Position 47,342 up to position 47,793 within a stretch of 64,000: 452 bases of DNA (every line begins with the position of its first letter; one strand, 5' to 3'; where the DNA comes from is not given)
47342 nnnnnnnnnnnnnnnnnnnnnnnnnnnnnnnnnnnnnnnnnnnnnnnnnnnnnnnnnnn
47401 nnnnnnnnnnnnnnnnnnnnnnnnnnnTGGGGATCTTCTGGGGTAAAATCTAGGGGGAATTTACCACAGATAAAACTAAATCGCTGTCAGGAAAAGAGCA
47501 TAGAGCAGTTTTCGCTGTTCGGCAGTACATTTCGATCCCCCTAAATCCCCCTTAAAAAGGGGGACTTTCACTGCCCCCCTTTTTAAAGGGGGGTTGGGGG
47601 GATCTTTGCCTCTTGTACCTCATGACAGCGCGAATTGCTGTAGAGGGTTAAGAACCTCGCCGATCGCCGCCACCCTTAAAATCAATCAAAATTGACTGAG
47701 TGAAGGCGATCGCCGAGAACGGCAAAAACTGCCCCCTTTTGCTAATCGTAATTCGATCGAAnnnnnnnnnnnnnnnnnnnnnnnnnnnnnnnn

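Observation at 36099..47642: Pair of ~108-bp MITE-like repeats in inverted orientation bracketing an 11.4-kb segment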

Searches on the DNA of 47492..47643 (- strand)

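Call 44: search_dna_similar(query=window:47492-47643:-, collection=plasmids, mode=distant, max_evalue=0.001, max_rows=30)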
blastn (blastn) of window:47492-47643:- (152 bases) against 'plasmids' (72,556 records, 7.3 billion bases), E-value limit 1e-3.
Records with a match: 22; places in all: 35; records where one place covers at least 80% of the query: 0.
Best place of each record, by identity: >=99% 1; 90-95% 3; 80-90% 10; 60-80% 8.
By first word of the organism name: Nostoc 6; Pseudanabaena 4; Synechocystis 2; Cyanobacterium 2; Picosynechococcus 2; Kovacikia 1; Leptolyngbya 1; Allocoleopsis 1; Aulosira 1; Oscillatoria 1; and 1 more.
By predicted mobility (MOB-suite, as given by PLSDB): non-mobilizable 13; mobilizable 6; conjugative 3.
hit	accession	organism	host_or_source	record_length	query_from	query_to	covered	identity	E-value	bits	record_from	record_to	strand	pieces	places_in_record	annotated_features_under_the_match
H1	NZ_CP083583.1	Kovacikia minuta CCNUW1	cell culture,fresh water lake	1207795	36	111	50%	84.0%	4e-14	84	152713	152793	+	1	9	record has no annotation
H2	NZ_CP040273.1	Nostoc sp. C052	Blasia pusilla,pure culture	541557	39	110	47%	85.7%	9e-16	91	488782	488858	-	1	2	none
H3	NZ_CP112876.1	Pseudanabaena galeata CCNP1313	-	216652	39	110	47%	82.7%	2e-11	76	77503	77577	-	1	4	none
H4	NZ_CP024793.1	Nostoc flagelliforme CCNUN1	cell culture,desert soil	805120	39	114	50%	78.0%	4e-8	64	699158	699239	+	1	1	none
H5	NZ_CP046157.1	Leptolyngbya sp. BL0902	cell culture,open pond on an algae farm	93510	40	110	47%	83.1%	7e-11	74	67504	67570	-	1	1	none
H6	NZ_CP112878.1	Pseudanabaena galeata CCNP1313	-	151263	43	114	47%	78.7%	1e-7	63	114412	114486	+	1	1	none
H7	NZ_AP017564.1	Pseudanabaena sp. ABRG5-3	-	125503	40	110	47%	79.7%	4e-8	65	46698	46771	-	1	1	none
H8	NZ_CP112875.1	Pseudanabaena galeata CCNP1313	-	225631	40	110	47%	75.0%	4e-7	61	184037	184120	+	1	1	none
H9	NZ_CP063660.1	Synechocystis sp. PCC 7339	cell culture,Tidal pool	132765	41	109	45%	77.0%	5e-6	58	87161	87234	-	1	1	none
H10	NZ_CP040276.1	Nostoc sp. C052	Blasia pusilla,pure culture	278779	43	110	45%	76.7%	2e-4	52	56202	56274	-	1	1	none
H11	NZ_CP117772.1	Nostoc sp. UHCC 0926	whole organism,lichen surface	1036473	40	104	43%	78.6%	2e-4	52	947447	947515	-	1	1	none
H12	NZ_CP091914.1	Nostoc sp. UHCC 0870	cell culture,Brackish water, ...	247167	63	118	37%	86.7%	2e-10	73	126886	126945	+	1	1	none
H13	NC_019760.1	Allocoleopsis franciscana PCC 7113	-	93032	58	110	35%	79.7%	6e-5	55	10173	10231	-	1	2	none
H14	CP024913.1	Cyanobacterium sp. HL-69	cell culture,enrichment cultures from ...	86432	77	119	28%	90.7%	4e-7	61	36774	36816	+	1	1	none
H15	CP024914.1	Cyanobacterium sp. HL-69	cell culture,enrichment cultures from ...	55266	77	119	28%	88.4%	2e-5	56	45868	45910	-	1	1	none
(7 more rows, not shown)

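Call 100: search_dna_similar(query=window:47525-47612:-, collection=phages, mode=distant, max_evalue=0.001, max_rows=15)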
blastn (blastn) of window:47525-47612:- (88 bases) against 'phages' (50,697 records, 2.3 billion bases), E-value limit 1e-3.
Records with a match: 1; places in all: 1; records where one place covers at least 80% of the query: 0.
Best place of each record, by identity: 80-90% 1.
By first word of the organism name: bajarodmic 1.
By host as written in the record: - 1.
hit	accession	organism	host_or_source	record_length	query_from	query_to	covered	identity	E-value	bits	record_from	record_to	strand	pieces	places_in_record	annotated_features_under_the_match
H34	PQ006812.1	bajarodmic virus 606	Chaetodipus arenarius feces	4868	49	88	45%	87.5%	4e-4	49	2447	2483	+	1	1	none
